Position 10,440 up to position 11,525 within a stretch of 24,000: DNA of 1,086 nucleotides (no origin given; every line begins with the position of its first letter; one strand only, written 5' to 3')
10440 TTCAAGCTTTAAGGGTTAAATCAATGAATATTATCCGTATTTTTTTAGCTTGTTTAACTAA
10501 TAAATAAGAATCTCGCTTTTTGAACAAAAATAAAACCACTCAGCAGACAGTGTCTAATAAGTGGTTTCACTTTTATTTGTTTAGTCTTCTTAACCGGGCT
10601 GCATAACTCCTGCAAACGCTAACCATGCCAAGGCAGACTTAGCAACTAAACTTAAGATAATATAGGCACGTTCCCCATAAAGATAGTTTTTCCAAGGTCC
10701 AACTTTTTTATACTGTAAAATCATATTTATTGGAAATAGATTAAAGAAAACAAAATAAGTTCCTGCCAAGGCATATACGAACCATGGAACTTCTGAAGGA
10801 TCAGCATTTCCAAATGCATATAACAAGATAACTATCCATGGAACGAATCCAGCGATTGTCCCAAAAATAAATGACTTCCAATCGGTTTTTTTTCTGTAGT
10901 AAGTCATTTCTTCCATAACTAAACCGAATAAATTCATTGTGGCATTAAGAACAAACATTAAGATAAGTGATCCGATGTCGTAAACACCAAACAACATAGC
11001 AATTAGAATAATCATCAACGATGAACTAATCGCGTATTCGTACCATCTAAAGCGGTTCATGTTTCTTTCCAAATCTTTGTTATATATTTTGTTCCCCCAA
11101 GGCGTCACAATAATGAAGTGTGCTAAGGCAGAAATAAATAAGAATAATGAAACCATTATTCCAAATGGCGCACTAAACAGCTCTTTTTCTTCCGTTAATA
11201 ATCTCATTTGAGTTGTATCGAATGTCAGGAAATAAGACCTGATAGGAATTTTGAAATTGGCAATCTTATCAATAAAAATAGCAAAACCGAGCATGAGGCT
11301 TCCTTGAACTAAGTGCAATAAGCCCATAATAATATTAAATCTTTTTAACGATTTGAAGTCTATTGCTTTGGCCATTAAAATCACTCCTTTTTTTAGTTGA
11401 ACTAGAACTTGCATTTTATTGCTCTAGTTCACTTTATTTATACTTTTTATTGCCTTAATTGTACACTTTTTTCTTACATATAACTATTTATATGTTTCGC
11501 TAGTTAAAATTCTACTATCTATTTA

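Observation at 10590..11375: Heliorhodopsin-like gene embedded between the glycolytic operon and clpP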

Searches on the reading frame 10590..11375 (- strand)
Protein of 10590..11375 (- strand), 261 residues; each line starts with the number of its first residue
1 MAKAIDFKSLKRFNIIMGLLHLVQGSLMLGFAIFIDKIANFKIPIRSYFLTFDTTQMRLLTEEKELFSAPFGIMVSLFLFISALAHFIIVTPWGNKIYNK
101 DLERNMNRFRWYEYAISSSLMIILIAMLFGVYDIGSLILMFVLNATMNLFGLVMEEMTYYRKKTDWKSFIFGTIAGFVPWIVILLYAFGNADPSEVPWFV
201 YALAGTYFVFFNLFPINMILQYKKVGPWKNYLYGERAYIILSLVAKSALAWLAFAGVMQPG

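Call 3: search_protein_families(library=pfam, proteins=[window:10590-11375:-], max_evalue=1)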
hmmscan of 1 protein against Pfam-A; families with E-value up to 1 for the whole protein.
window:10590-11375:- (261 aa): 3 families
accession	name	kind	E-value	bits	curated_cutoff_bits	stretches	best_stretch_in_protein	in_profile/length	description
PF18761.7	Heliorhodopsin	-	1.5e-101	339.2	26.7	1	10-258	1-242/242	Heliorhodopsin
PF17848.7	Zn_ribbon_ACC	-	0.22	12.2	24.5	1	95-107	9-21/26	Acetyl-CoA carboxylase zinc finger domain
PF10348.14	DUF2427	-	0.87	9.8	23.8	0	125-188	35-98/105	Domain of unknown function (DUF2427)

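Call 4: search_protein_families(library=ncbifam, proteins=[window:10590-11375:-], max_evalue=1)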
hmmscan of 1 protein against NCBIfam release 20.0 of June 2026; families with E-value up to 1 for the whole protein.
window:10590-11375:- (261 aa): 3 families
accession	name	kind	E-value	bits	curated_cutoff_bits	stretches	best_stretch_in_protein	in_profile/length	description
NF038020.1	HeR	equivalog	2.3e-94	315.5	100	1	10-258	1-244/244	heliorhodopsin HeR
NF041479.2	spor_membprot_YtrI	equivalog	0.021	14.7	125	1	159-191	5-37/166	sporulation membrane protein YtrI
NF000216.2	blaFEZ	exception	0.045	12.9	600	1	70-107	29-67/282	FEZ family subclass B3 metallo-beta-lactamase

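Call 5: search_solved_structures(query=window:10590-11375:-, max_evalue=1, show_alignments=3)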
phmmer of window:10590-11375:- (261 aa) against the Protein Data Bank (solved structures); distinct sequences matched with E-value up to 1: 8.
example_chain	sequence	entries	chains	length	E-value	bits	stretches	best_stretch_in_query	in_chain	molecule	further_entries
6is6_A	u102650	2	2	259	5.8e-63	216.2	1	4-260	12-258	heliorhodopsin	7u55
7clj_A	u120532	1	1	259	1.4e-62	215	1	4-260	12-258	heliorhodopsin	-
9ljj_A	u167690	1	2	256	3.6e-54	187.4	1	6-260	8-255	Heliorhodopsin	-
6su3_X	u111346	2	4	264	4.1e-54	187.2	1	6-260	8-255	48C12 heliorhodopsin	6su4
6uh3_A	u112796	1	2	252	1.8e-53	185.1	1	6-258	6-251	Heliorhodopsin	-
9vfc_A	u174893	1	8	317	1.3e-49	172.4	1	8-260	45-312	heliorhodopsin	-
1l9y_A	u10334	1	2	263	0.33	13.8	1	70-109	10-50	FEZ-1 b-lactamase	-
5w90_A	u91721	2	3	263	0.33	13.8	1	70-109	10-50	FEZ-1 protein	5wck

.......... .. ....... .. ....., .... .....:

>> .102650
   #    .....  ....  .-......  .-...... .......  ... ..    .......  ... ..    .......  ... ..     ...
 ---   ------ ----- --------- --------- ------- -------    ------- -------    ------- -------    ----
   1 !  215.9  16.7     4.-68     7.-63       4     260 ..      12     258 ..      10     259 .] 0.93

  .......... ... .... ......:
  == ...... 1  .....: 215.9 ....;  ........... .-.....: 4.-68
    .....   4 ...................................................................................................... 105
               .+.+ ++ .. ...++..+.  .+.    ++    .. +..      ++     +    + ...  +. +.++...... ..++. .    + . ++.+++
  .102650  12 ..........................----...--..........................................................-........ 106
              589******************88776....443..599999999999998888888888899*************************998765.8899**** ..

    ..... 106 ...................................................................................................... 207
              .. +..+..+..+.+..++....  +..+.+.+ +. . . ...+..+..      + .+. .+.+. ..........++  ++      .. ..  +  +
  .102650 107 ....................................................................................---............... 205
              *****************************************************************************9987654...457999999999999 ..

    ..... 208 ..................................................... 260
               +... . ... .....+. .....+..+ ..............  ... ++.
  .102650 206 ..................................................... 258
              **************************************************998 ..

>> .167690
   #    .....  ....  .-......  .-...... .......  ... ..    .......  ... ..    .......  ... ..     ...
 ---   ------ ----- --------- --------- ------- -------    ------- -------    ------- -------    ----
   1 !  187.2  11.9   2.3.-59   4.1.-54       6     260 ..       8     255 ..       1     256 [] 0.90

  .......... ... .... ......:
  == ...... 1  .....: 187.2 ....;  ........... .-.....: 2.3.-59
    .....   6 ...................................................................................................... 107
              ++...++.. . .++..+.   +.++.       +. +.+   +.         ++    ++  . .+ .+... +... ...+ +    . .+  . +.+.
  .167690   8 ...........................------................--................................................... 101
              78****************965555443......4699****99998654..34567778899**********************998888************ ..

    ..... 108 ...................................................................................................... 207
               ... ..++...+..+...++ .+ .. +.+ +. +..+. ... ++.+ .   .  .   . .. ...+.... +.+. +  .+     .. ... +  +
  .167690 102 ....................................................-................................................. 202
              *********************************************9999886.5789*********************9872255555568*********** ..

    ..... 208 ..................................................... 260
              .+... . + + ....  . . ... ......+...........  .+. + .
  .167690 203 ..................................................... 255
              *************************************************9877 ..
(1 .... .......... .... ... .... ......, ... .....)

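Call 12: find_related_loci(query=window:10590-11375:-, collection=genome_contigs, flank=10000)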
Query window:10590-11375:- (261 aa) in genome_contigs; peptide patterns used: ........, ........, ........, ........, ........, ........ (x = any residue, [..] = any of these).
599 stretches matched a pattern (row limit reached: there are more); 425 encode a relative of the query (tblastn E <= 1e-3); the best 80 are kept; 80 distinct loci.
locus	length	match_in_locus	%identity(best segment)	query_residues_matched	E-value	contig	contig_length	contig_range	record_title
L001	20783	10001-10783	99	1-261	4e-172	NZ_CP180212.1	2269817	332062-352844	Carnobacterium sp. TMP28 isolate 11T.7.20.2 chromosome, complete genome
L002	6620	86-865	78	1-260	9e-141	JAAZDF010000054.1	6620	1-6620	MAG: Clostridium sp. isolate AS09scLD_114 55756_AS09, whole genome shotgun sequence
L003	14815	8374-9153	78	1-260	3e-139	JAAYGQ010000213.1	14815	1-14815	MAG: Tissierellia bacterium isolate AS09scLD_251 315326_AS09, whole genome shotgun sequence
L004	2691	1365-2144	77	1-260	2e-142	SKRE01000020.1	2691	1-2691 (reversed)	MAG: Clostridiales bacterium isolate CSSed162cmA_474 CSSed16-2cmA-235687, whole genome shotgun sequence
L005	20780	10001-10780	75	1-260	2e-135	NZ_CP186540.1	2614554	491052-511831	Alkalibacterium sp. f15 chromosome, complete genome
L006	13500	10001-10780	76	1-260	6e-135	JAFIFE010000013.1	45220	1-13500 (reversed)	MAG: Alkalibacterium sp. isolate coassembly_bin.25 k141_32705, whole genome shotgun sequence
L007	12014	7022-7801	75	1-260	1e-134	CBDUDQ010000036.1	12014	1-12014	MAG TPA_asm: uncultured Erysipelothrix sp. isolate ERR2919991_binner23_Refined_4 genome assembly, contig: ERZ25071631.16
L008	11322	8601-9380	77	1-260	5e-134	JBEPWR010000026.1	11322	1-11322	MAG: Eubacteriales bacterium isolate 01_S196.semibin_refined.024_sub NODE_2369_length_11322_cov_2.039214, whole genome s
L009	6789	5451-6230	76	1-260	3e-134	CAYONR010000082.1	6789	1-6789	MAG TPA_asm: uncultured Halanaerobiaceae bacterium isolate SRP201947_co1_116 genome assembly, contig: NODE_9807_length_6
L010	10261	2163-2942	75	1-260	9e-134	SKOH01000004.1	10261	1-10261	MAG: Clostridiales bacterium isolate CSSed162cmA_32 CSSed16-2cmA-23908, whole genome shotgun sequence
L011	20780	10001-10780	74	1-260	6e-133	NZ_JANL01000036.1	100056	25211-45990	Alkalibacterium sp. AK22 AUG3_contig_2, whole genome shotgun sequence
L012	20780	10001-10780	75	1-260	3e-133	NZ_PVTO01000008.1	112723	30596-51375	Alkalibacterium olivapovliticus strain DSM 13175 Ga0180996_108, whole genome shotgun sequence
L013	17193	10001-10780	78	1-260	1e-131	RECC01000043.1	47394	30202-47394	MAG: Alkalibacterium sp. isolate LCM1.Bin64 NODE_408_length_47394_cov_24.8599, whole genome shotgun sequence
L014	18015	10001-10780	73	1-260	2e-131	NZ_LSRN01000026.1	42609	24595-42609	Alkalibacterium sp. 20 contig22, whole genome shotgun sequence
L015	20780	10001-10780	72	1-260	6e-130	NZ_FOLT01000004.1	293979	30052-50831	Alkalibacterium subtropicum strain DSM 23664, whole genome shotgun sequence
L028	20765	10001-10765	70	6-260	3e-123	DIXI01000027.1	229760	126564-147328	MAG TPA_asm: Sphaerochaeta sp. UBA6084 UBA6084_contig_753, whole genome shotgun sequence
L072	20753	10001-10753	65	8-260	4e-111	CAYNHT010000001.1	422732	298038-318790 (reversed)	MAG TPA_asm: uncultured Muribaculaceae bacterium isolate SRP241341_co1_139 genome assembly, contig: NODE_4_length_422732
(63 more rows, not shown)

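Call 13: find_homologous_proteins(query=window:10590-11375:-, max_evalue=1e-10)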
Query window:10590-11375:- (261 aa): 7592 proteins with E <= 1e-10 among 8000 candidates; the best 120 are listed.
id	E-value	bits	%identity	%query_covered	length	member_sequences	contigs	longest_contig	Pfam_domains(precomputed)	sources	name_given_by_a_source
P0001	2.3e-159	547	94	100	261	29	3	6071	PF18761.8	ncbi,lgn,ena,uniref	ncbi:heliorhodopsin HeR [Carnobacterium jeotgali]|uniref:heliorhodopsin HeR n=1 Tax=Carnobacterium j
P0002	5.6e-138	477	80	100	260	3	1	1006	PF18761.8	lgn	-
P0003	1.7e-137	475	81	100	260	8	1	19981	PF18761.8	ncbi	-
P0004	2.4e-136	472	79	100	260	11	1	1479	PF18761.8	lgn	-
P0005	3.1e-135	468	79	100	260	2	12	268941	PF18761.8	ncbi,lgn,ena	-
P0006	4.7e-135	467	79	99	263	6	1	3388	PF18761.8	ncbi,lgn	-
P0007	3.7e-134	464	78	100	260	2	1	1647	PF18761.8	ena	-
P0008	8.5e-134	463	78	100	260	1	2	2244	PF18761.8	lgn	-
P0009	1.0e-133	463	77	100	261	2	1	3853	PF18761.8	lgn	-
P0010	1.6e-133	462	79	100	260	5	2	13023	PF18761.8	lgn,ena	-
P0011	2.1e-133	462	77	100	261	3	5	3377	PF18761.8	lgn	-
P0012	2.3e-133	462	78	100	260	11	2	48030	PF18761.8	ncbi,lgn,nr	ncbi:MAG: heliorhodopsin HeR [Alkalibacterium sp.]|nr:heliorhodopsin HeR [Alkalibacterium sp.] TVP91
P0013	2.5e-133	462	78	100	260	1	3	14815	PF18761.8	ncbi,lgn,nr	ncbi:MAG: heliorhodopsin HeR [Tissierellia bacterium]|nr:heliorhodopsin HeR [Tissierellia bacterium]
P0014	4.3e-133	461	78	100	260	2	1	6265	PF18761.8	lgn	-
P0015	1.2e-132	459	78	100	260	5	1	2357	PF18761.8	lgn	-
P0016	5.3e-132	457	77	100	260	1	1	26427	PF18761.8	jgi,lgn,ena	-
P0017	9.2e-132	457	76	100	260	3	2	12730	PF18761.8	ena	-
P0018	1.9e-131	455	78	99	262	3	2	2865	PF18761.8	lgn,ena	-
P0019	2.4e-131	455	76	100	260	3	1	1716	PF18761.8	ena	-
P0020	4.7e-131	454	78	100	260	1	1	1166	PF18761.8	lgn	-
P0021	6.8e-131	454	77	100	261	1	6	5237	PF18761.8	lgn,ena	-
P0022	8.7e-131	453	76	100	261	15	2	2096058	PF18761.8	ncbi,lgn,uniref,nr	ncbi:hypothetical protein BW727_101968 [Jeotgalibaca dankookensis]|uniref:Heliorhodopsin HeR n=1 Tax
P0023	9.4e-131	453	76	100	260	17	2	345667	PF18761.8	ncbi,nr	ncbi:heliorhodopsin HeR [Alkalibacterium pelagium]|nr:heliorhodopsin HeR [Alkalibacterium pelagium] 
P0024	2.9e-130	452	76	100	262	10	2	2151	PF18761.8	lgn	-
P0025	5.1e-130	451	77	100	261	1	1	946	PF18761.8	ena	-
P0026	1.4e-129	449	76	100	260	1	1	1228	PF18761.8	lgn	-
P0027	2.0e-129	449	75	100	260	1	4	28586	PF18761.8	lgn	-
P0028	2.4e-129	449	76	100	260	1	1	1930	PF18761.8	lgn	-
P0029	2.8e-129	448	76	100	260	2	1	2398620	PF18761.8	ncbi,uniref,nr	ncbi:heliorhodopsin HeR [Jeotgalibaca sp. MA1X17-3]|uniref:heliorhodopsin HeR n=1 Tax=Jeotgalibaca s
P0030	3.1e-129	448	77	100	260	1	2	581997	PF18761.8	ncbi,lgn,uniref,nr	ncbi:heliorhodopsin HeR [Lacticigenium naphthae]|uniref:heliorhodopsin HeR n=1 Tax=Lacticigenium nap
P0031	3.4e-129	448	75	100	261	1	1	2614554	PF18761.8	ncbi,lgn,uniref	ncbi:heliorhodopsin HeR [Alkalibacterium sp. f15]|uniref:heliorhodopsin HeR n=1 Tax=Alkalibacterium 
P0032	8.2e-129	447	80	93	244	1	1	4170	PF18761.8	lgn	-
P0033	3.0e-128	445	75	100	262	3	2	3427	PF18761.8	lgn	-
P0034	3.3e-128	445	75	100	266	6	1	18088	PF18761.8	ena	-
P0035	4.9e-128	444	75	100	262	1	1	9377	PF18761.8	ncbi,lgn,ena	-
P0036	6.5e-128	444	75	100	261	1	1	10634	PF18761.8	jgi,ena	-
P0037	1.5e-127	443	76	100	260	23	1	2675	PF18761.8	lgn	-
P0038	5.8e-127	441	74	100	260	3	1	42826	PF18761.8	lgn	-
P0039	8.9e-127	440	76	100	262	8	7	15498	PF18761.8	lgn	-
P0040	1.0e-126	440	75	100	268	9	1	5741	PF18761.8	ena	-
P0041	9.0e-126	437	74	99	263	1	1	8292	PF18761.8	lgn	-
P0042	3.7e-125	435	73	100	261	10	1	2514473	PF18761.8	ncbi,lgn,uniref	ncbi:heliorhodopsin HeR [Alkalibacterium putridalgicola]|uniref:heliorhodopsin HeR n=1 Tax=Alkalibac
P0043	5.5e-125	434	73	100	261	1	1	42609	PF18761.8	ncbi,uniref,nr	ncbi:heliorhodopsin HeR [Alkalibacterium sp. 20]|uniref:heliorhodopsin HeR n=1 Tax=Alkalibacterium s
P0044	5.7e-125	434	73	100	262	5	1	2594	PF18761.8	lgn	-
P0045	7.1e-125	434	73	100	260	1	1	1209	PF18761.8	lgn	-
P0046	1.2e-124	433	73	100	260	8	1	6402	PF18761.8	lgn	-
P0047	1.9e-124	433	73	100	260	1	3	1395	PF18761.8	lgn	-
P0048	2.3e-124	432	78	94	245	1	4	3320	PF18761.8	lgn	-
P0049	1.4e-123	430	72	100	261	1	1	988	PF18761.8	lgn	-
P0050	5.9e-123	428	73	100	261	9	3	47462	PF18761.8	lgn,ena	-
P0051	5.9e-123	428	72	100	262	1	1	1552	PF18761.8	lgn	-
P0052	8.8e-121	421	71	100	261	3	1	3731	PF18761.8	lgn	-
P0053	1.0e-120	420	70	100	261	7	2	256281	PF18761.8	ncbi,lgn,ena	-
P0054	1.9e-120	419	72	99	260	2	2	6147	PF18761.8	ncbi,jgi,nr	ncbi:MAG: heliorhodopsin HeR [Vallitaleaceae bacterium]|jgi:hypothetical protein|nr:heliorhodopsin H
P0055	1.9e-120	419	72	100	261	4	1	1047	PF18761.8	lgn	-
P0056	5.2e-120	418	72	100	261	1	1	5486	PF18761.8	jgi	-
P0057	6.8e-120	418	71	100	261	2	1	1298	PF18761.8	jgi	jgi:hypothetical protein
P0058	1.8e-119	416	71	100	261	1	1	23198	PF18761.8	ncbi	-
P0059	4.9e-119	415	71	99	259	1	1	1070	PF18761.8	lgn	-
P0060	2.6e-118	412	68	100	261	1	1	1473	PF18761.8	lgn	-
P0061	2.8e-118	412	70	100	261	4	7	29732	PF18761.8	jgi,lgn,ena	-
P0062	4.4e-118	412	70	100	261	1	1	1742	PF18761.8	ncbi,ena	-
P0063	7.2e-118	411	72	100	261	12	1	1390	PF18761.8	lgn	-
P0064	8.1e-118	411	74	96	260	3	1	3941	PF18761.8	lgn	-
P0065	1.1e-117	410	69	98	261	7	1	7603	PF18761.8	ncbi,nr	ncbi:MAG: heliorhodopsin HeR [Spirochaetales bacterium]|nr:heliorhodopsin HeR [Spirochaetales bacter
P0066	2.3e-117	409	70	100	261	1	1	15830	PF18761.8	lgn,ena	-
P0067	2.7e-117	409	68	100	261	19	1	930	PF18761.8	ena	-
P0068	3.1e-117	409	70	100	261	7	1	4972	PF18761.8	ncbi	-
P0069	3.5e-117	409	69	99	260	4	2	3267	PF18761.8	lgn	-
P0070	3.5e-117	409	69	98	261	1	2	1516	PF18761.8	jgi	jgi:hypothetical protein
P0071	6.3e-117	408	71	100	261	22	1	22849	PF18761.8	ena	-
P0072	8.1e-117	408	72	100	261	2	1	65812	PF18761.8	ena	-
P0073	9.0e-117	407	70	99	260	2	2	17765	PF18761.8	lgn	-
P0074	1.1e-116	407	71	95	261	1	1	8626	PF18761.8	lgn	-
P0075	1.4e-116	407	70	97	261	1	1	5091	PF18761.8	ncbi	-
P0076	1.4e-116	407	69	99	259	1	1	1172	PF18761.8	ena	-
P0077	2.2e-116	406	68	100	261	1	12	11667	PF18761.8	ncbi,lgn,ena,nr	ncbi:MAG: heliorhodopsin HeR [Eubacteriales bacterium]|nr:heliorhodopsin HeR [Eubacteriales bacteriu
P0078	2.6e-116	406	70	100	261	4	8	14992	PF18761.8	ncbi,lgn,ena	-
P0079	5.2e-116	405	70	100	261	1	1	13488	PF18761.8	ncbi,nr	ncbi:MAG: heliorhodopsin HeR [Clostridia bacterium]|nr:heliorhodopsin HeR [Clostridia bacterium]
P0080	9.2e-116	404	68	98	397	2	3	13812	PF02493.27,PF18761.8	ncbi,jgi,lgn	-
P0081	1.8e-115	403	69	99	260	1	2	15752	PF18761.8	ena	-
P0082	4.4e-115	402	69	99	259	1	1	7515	PF18761.8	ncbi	-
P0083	2.0e-114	400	69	100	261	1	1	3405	PF18761.8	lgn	-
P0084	2.7e-114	399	68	97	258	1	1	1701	PF18761.8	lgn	-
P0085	3.8e-114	399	65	100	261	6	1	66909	PF18761.8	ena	-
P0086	4.7e-114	398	68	100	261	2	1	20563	PF18761.8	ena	-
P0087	6.6e-114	398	69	99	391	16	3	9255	PF02493.27,PF18761.8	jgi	jgi:hypothetical protein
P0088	7.9e-114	398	68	100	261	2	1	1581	PF18761.8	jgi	jgi:hypothetical protein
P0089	1.8e-113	397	71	93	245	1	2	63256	PF18761.8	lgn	-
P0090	1.9e-113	397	69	100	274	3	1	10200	PF18761.8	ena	-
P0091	2.0e-113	396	71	100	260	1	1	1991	PF18761.8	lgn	-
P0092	2.4e-113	396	69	100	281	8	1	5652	PF18761.8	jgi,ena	jgi:hypothetical protein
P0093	3.1e-113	396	68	100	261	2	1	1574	PF18761.8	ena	-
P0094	8.2e-113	394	68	100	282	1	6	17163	PF18761.8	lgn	-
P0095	1.3e-112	394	66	100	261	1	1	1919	PF18761.8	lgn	-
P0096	1.6e-112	393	69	97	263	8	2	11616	PF18761.8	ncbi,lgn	-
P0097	1.7e-112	393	67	99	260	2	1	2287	PF18761.8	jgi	jgi:hypothetical protein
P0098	2.2e-112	393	68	100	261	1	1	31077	PF18761.8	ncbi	ncbi:MAG: heliorhodopsin HeR [Saccharofermentanales bacterium]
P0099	2.3e-112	393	69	99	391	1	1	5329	PF02493.27,PF18761.8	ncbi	-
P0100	2.7e-112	393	68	99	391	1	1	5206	PF02493.27,PF18761.8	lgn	-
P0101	4.3e-112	392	68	99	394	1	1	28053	PF02493.27,PF18761.8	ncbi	-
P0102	4.5e-112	392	67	99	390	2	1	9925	PF02493.27,PF18761.8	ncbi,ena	-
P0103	6.0e-112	392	67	100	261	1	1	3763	PF18761.8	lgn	-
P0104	8.7e-112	391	69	99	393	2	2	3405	PF02493.27,PF18761.8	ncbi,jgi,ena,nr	ncbi:MAG TPA: hypothetical protein ENN91_05580 [Firmicutes bacterium]|nr:hypothetical protein [Bacil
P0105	8.7e-112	391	68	99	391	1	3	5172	PF02493.27,PF18761.8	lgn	-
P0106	9.0e-112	391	67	99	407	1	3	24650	PF02493.27,PF18761.8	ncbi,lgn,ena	-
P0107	1.0e-111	391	68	99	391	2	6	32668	PF02493.27,PF18761.8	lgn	-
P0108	1.2e-111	391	67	100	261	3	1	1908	PF18761.8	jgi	-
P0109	1.3e-111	390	68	99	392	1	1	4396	PF02493.27,PF18761.8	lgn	-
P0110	1.6e-111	390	66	100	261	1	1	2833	PF18761.8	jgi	jgi:hypothetical protein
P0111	1.7e-111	390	69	100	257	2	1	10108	PF18761.8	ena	-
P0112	1.8e-111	390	68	100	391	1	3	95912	PF02493.27,PF18761.8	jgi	jgi:hypothetical protein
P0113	1.8e-111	390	68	98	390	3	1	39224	PF02493.27,PF18761.8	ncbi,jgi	-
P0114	2.3e-111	390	67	99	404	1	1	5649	PF02493.27,PF18761.8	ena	-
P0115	2.7e-111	389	67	97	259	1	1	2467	PF18761.8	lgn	-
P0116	3.4e-111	389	67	99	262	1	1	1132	PF18761.8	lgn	-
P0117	3.6e-111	389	68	97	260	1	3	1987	PF18761.8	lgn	-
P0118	3.6e-111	389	69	98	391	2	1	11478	PF02493.27,PF18761.8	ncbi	-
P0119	4.6e-111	389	66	100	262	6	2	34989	PF18761.8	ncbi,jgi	jgi:hypothetical protein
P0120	5.5e-111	388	67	100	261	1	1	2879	PF18761.8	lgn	-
